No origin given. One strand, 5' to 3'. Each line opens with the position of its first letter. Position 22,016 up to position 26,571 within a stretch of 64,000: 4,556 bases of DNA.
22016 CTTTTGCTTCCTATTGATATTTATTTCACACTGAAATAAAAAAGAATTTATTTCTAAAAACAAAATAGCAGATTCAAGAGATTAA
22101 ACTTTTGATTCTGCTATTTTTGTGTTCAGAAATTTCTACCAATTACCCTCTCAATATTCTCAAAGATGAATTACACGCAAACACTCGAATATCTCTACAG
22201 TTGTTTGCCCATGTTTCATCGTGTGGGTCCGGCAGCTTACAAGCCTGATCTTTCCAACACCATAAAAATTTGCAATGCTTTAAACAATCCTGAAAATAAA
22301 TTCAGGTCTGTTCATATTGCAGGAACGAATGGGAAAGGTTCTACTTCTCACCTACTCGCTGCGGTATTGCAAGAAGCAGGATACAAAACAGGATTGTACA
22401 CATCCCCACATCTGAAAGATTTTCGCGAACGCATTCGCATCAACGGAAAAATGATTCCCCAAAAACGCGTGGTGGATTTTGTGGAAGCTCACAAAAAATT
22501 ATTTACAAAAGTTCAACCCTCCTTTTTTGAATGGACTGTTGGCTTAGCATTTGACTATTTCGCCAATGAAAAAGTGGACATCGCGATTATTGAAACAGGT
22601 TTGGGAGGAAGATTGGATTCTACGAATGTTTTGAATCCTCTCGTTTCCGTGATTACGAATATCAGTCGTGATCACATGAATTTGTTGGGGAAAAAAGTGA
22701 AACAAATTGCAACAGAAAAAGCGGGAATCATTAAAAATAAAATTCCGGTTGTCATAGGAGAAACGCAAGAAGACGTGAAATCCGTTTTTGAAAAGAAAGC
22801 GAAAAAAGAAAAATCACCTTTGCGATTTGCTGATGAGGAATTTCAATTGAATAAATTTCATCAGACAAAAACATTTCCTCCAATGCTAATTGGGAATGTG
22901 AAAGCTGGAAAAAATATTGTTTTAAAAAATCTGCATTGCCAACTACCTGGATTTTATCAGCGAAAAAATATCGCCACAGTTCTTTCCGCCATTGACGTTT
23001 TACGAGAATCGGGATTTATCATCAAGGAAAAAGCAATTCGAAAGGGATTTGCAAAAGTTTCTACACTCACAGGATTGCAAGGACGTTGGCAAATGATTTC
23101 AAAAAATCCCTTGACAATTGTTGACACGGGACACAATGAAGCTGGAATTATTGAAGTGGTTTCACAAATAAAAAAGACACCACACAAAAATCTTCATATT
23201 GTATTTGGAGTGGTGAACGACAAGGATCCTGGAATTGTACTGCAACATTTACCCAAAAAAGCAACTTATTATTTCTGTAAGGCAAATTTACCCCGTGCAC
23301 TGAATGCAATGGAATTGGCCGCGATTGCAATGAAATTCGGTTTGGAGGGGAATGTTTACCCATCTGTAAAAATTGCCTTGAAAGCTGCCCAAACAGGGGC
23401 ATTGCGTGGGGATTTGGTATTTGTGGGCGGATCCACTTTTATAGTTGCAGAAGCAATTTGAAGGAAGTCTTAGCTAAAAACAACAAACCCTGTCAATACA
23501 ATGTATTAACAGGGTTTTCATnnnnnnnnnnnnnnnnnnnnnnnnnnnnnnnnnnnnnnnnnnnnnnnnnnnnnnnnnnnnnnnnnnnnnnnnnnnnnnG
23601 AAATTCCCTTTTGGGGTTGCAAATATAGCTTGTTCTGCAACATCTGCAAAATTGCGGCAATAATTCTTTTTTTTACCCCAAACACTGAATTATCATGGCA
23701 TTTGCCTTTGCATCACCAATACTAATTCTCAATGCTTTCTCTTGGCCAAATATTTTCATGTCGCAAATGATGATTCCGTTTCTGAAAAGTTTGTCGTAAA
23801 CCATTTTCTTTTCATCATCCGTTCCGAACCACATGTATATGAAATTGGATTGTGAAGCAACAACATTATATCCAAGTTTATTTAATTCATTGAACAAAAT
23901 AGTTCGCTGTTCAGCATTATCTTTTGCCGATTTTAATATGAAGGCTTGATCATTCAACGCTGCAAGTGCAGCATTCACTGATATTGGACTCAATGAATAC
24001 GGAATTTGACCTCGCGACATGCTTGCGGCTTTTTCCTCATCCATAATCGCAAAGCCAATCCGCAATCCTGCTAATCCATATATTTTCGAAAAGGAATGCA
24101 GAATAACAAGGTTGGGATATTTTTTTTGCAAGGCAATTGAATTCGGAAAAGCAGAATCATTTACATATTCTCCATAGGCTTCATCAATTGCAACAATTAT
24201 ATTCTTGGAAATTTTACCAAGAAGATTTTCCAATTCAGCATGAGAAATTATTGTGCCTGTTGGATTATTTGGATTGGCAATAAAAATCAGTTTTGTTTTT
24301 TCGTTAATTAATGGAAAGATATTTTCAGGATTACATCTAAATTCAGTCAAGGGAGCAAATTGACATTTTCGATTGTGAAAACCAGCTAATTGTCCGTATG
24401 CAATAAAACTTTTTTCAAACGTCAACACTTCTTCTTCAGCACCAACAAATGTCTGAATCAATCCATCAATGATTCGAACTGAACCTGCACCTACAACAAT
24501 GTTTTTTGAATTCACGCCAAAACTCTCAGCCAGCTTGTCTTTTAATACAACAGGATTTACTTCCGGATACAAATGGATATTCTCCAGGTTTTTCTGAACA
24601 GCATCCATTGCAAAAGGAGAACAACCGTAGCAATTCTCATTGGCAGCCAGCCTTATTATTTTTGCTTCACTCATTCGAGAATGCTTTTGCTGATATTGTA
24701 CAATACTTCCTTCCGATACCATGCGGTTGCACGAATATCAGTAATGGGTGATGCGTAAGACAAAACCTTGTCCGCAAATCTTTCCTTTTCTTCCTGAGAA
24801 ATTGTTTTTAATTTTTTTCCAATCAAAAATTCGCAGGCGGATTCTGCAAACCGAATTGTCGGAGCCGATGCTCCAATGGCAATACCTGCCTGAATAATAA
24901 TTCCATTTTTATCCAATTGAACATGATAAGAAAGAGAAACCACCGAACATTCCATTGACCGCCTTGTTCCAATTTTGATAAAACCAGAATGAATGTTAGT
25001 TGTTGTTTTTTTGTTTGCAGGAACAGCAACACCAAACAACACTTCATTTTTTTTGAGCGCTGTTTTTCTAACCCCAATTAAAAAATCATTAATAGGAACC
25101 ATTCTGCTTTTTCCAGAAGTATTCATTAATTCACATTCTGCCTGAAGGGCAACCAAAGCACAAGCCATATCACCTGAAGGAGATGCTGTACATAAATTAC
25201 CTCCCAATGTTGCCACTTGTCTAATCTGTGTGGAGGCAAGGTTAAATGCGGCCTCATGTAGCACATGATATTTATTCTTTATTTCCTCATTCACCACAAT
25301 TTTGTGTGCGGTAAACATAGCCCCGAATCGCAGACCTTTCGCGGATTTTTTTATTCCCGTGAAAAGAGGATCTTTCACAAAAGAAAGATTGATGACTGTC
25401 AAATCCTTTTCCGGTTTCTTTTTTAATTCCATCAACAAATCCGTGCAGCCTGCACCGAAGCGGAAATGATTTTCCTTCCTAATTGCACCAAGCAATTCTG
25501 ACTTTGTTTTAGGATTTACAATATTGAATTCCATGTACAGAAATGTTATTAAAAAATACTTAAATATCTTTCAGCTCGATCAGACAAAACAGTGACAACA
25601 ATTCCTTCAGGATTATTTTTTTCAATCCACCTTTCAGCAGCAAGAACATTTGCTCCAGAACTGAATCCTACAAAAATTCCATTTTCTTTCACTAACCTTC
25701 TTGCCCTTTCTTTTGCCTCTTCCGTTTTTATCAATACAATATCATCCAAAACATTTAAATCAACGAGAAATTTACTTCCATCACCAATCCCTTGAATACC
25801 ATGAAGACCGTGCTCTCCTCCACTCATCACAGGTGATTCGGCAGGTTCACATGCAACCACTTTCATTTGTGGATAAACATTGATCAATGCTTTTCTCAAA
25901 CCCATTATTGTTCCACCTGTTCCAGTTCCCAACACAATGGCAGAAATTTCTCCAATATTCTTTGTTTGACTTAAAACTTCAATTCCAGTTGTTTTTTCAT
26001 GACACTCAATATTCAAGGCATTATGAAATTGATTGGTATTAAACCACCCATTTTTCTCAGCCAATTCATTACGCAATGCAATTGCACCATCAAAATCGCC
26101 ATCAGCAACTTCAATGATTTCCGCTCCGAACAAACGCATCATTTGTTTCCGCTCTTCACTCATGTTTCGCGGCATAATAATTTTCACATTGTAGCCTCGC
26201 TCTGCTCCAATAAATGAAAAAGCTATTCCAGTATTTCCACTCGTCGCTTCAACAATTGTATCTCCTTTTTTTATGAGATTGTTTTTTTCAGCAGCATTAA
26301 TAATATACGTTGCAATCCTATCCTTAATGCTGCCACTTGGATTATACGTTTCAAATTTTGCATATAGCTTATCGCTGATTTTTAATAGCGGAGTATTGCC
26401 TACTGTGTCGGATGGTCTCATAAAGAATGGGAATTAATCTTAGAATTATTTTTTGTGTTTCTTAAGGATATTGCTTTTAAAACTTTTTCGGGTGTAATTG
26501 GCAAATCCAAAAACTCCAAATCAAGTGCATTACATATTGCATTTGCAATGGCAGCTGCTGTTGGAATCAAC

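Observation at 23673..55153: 31.5-kb, 25-gene co-directional anaerobic 2-oxoacid / acyl-CoA catabolic supercluster with no assignable substrate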

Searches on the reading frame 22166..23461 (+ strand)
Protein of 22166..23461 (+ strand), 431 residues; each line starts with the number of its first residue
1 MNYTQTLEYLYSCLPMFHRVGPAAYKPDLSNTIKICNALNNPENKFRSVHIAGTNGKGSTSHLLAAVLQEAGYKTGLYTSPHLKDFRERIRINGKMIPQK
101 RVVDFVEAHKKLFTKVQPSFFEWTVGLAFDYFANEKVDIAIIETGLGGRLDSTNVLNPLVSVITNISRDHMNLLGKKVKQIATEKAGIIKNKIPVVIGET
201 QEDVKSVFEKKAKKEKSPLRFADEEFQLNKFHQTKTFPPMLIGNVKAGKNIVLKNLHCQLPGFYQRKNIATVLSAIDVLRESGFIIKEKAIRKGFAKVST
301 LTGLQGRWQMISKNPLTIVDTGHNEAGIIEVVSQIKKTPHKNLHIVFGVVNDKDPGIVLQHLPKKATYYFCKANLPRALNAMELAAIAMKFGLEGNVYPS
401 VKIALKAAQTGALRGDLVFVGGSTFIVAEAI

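Call 10: search_protein_families(library=pfam, proteins=[window:22166-23461:+], max_evalue=0.0001)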
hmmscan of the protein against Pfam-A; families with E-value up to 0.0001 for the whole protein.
window:22166-23461:+ (431 aa): 2 families
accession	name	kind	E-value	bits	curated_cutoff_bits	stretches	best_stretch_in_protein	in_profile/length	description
PF02875.26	Mur_ligase_C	-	6e-14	53.4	28.4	1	306-423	1-126/127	Mur ligase, glutamate ligase domain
PF08245.18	Mur_ligase_M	-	4.5e-13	50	24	1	51-273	1-197/200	Mur ligase middle domain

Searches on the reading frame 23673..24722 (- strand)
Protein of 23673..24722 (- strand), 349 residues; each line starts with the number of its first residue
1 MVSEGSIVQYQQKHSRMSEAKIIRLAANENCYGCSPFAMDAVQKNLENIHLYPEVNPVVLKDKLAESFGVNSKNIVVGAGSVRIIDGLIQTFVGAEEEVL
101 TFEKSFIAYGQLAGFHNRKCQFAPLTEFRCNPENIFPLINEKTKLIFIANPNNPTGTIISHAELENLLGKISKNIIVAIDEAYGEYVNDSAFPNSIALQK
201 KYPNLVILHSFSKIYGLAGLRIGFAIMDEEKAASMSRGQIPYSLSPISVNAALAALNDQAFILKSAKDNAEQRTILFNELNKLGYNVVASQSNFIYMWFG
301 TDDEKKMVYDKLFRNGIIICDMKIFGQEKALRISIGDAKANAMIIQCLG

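Call 6: search_protein_families(library=pfam, proteins=[window:23673-24722:-], max_evalue=0.001)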
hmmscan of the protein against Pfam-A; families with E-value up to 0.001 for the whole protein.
window:23673-24722:- (349 aa): 3 families
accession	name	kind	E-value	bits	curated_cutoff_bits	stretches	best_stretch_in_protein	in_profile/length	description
PF00155.27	Aminotran_1_2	-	2.9e-54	185.1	19.7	1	21-344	2-357/361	Aminotransferase class I and II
PF04864.19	Alliinase_C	-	1.7e-07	30.9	22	1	70-288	64-264/363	Allinase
PF00266.25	Aminotran_5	-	0.00032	20.2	21.5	1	63-182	51-177/371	Aminotransferase class-V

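Call 35: search_protein_families(library=ncbifam, proteins=[window:23673-24722:-], max_evalue=1e-8)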
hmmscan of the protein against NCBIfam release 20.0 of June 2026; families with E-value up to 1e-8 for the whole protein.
window:23673-24722:- (349 aa): 61 families (the best 25 are shown)
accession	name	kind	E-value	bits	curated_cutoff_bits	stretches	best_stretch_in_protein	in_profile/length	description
TIGR01141.1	hisC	equivalog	2.7e-90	302.8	276.55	1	8-348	8-346/349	histidinol-phosphate transaminase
NF002878.0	PRK03321.1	subfamily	4e-76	256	374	1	9-347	14-344/352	histidinol-phosphate transaminase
NF003496.0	PRK05166.1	equivalog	3e-62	210.5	540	1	15-348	31-366/373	histidinol-phosphate transaminase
TIGR01140.1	L_thr_O3P_dcar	equivalog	2.7e-52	178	290.55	1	11-348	8-330/331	threonine-phosphate decarboxylase CobD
NF002877.0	PRK03317.1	equivalog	9.7e-52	176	409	1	23-345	34-360/374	histidinol-phosphate transaminase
NF006014.0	PRK08153.1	equivalog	1.3e-48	165.7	510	1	22-344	35-356/370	pyridoxal phosphate-dependent aminotransferase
NF006580.0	PRK09105.1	subfamily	2.7e-44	151.5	444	1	14-338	40-357/375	pyridoxal phosphate-dependent aminotransferase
NF002726.0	PRK02610.1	equivalog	1e-39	136.5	391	1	20-346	28-363/374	histidinol-phosphate transaminase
NF051461.1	pyoverd_PtaA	equivalog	1.1e-37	129.6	500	1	14-338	28-346/359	pyoverdine biosynthesis transaminase PtaA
NF041364.1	GntC_guanitoxin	equivalog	3.3e-32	111.8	415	1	61-340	43-344/356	guanitoxin biosynthesis PLP-dependent (S)-gamma-hydroxy-L-arginine cyclodehydratase GntC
NF005915.1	PRK07908.1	equivalog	1.1e-29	103.9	360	1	20-347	12-330/332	Rv2231c family histidinol phosphate aminotransferase CobC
NF006225.0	PRK08354.1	equivalog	1.2e-28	100.4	288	1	8-348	2-312/318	putative aminotransferase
NF005305.0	PRK06836.1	equivalog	6.7e-27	94.7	376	1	67-334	91-372/396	pyridoxal phosphate-dependent aminotransferase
NF005021.0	PRK06425.1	equivalog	6.9e-26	91.1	353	1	45-348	30-327/335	histidinol-phosphate aminotransferase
NF053748.1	bifunc_CobBC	exception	1.1e-25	90.1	950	1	22-346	482-794/797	bifunctional hydrogenobyrinic acid a,c-diamide synthase/histidinol phosphate aminotransferase CobBC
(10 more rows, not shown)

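Call 75: search_solved_structures(query=window:23673-24674:-, max_evalue=1e-20)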
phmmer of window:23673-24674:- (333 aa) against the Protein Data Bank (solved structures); distinct sequences matched with E-value up to 1e-20: 18.
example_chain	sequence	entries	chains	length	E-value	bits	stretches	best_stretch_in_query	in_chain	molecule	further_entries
3get_A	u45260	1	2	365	1e-45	159.9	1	5-325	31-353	Histidinol-phosphate aminotransferase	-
4r2n_A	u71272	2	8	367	6.7e-44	153.9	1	6-286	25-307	Putative phenylalanine aminotransferase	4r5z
3ffh_A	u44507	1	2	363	2.6e-37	132.3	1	4-331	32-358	Histidinol-phosphate aminotransferase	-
3hdo_A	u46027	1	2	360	3.5e-33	118.7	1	5-322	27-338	Histidinol-phosphate aminotransferase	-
8bj1_A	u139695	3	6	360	4.4e-33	118.4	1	5-332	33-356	histidinol-phosphate aminotransferase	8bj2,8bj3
8bj4_A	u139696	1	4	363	4.6e-33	118.3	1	5-332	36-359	histidinol-phosphate aminotransferase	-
3cq5_A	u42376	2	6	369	1.1e-31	113.8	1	7-325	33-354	Histidinol-phosphate aminotransferase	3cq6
3ly1_A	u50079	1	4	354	1.2e-31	113.7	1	7-281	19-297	Putative histidinol-phosphate aminotransferase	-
3cq4_A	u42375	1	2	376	1.2e-31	113.7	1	7-325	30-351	Histidinol-phosphate aminotransferase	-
9t0w_A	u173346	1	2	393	2.7e-28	102.7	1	7-323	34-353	Histidinol-phosphate aminotransferase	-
4r8d_A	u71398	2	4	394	2.7e-28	102.7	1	7-323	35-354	Histidinol-phosphate aminotransferase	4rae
1h1c_A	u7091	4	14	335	3e-26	96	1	9-330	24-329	HISTIDINOL-PHOSPHATE AMINOTRANSFERASE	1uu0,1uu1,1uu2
2f8j_A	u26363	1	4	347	3.4e-26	95.8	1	9-330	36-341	Histidinol-phosphate aminotransferase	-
4wbt_A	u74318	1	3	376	3e-25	92.7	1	7-320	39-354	Probable histidinol-phosphate aminotransferase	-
1fg3_A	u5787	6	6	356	1.4e-24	90.4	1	27-331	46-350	HISTIDINOL PHOSPHATE AMINOTRANSFERASE | HISTIDINOL-PHOSPHATE AMINOTRANSFERASE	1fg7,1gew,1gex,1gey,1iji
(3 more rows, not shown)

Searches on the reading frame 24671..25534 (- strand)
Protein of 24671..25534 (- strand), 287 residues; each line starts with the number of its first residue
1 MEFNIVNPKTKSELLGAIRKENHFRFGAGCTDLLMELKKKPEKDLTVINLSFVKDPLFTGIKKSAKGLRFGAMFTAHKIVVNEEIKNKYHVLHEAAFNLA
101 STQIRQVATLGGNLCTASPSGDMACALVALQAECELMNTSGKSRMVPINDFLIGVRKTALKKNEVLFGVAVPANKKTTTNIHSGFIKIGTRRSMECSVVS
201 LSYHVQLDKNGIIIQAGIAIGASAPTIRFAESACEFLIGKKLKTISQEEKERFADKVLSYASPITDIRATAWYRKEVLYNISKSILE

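Call 6: search_protein_families(library=pfam, proteins=[window:24671-25534:-], max_evalue=0.001)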
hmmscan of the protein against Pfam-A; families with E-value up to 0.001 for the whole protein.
window:24671-25534:- (287 aa): 2 families
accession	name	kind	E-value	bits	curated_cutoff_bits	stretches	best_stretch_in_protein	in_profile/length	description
PF00941.27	FAD_binding_5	-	1e-38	133.3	27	1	2-173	2-169/170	FAD binding domain in molybdopterin dehydrogenase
PF03450.22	CO_deh_flav_C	-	8.6e-14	52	25.5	1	187-281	4-94/102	CO dehydrogenase flavoprotein C-terminal domain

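Call 35: search_protein_families(library=ncbifam, proteins=[window:24671-25534:-], max_evalue=1e-8)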
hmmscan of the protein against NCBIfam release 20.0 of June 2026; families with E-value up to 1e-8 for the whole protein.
window:24671-25534:- (287 aa): 7 families
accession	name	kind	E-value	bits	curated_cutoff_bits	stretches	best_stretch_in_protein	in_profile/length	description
NF043083.1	XdhB_XDHase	equivalog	1.8e-44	152.1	310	1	5-285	7-279/289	xanthine dehydrogenase subunit XdhB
TIGR02963.1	xanthine_xdhA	equivalog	1e-42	146.4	467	1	5-281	195-460/468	xanthine dehydrogenase small subunit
NF007427.0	PRK09971.1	equivalog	6.3e-42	143.8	287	1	6-285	8-279/292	xanthine dehydrogenase FAD-binding subunit XdhB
NF041019.1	glyceraldDH_beta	equivalog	4.3e-36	124.6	350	1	2-284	5-275/280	glyceraldehyde dehydrogenase subunit beta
TIGR03195.1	4hydrxCoA_B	equivalog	1.2e-26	93.6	404.55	2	2-116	4-116/321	4-hydroxybenzoyl-CoA reductase subunit beta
TIGR03199.1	pucC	equivalog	3.3e-17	62.7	306.05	1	26-281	19-261/264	xanthine dehydrogenase subunit C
TIGR02969.1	mam_aldehyde_ox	subfamily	7.4e-13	46.9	1912.3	1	81-242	322-481/1330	aldehyde oxidase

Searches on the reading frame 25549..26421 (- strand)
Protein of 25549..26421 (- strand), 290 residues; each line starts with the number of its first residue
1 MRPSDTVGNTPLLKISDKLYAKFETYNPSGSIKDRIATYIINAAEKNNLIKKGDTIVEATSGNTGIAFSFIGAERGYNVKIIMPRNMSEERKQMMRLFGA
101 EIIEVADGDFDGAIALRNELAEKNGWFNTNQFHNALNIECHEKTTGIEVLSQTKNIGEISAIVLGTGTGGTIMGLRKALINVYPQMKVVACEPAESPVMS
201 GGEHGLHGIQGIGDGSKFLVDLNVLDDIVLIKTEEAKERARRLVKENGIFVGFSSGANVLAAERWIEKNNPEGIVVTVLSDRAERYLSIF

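Call 6: search_protein_families(library=pfam, proteins=[window:25549-26421:-], max_evalue=0.001)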
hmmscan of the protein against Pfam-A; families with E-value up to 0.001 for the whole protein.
window:25549-26421:- (290 aa): 1 family
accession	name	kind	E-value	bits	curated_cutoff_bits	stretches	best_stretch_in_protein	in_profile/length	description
PF00291.31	PALP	-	2.8e-69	234.1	35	1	4-281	2-295/295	Pyridoxal-phosphate dependent enzyme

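Call 35: search_protein_families(library=ncbifam, proteins=[window:25549-26421:-], max_evalue=1e-8)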
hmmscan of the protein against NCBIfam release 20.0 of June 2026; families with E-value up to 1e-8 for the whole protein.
window:25549-26421:- (290 aa): 33 families (the best 25 are shown)
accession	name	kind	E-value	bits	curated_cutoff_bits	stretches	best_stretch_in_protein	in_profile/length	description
TIGR01136.1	cysKM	subfamily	3.1e-92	309.1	344.15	1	5-289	3-296/299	cysteine synthase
TIGR01139.1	cysK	equivalog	5.1e-90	301.7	350.95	1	4-289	2-295/298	cysteine synthase A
TIGR01138.1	cysM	equivalog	8.2e-71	238.9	394.2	1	5-288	4-286/290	cysteine synthase B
NF007989.0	PRK10717.1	equivalog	2.6e-70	237.1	387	1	4-288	9-314/334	cysteine synthase A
NF008735.0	PRK11761.1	equivalog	1.2e-65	221.7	413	1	5-288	8-290/296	cysteine synthase CysM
TIGR01137.1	cysta_beta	equivalog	2.3e-58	198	510.25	1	5-288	7-307/457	cystathionine beta-synthase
TIGR03945.1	PLP_SbnA_fam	equivalog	2.4e-57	194.3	349.95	1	5-288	3-296/304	2,3-diaminopropionate biosynthesis protein SbnA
NF053679.1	CysteaSynCapA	equivalog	7e-48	163.1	600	1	6-288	13-316/329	cysteate synthase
NF004996.0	PRK06381.1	equivalog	7.9e-24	84.2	266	1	16-185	30-193/319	threonine synthase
NF004170.0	PRK05638.1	equivalog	1.2e-21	76.9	421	1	10-179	67-232/442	threonine synthase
NF005292.0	PRK06815.1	equivalog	3.4e-20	72.3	371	1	18-200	37-211/320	threonine/serine dehydratase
NF006094.0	PRK08246.1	subfamily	1.6e-17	63.8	331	1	8-199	22-206/310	serine/threonine dehydratase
NF006050.0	PRK08197.1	equivalog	1.8e-17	63.3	303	1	17-181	96-253/406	threonine synthase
NF045641.2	BHydaspDhtseBhcB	equivalog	3.2e-16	59.3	550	1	18-195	36-205/312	beta-hydroxyaspartate dehydratase BhcB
TIGR00260.1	thrC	equivalog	5e-16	58.8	167.1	1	17-178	38-200/340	threonine synthase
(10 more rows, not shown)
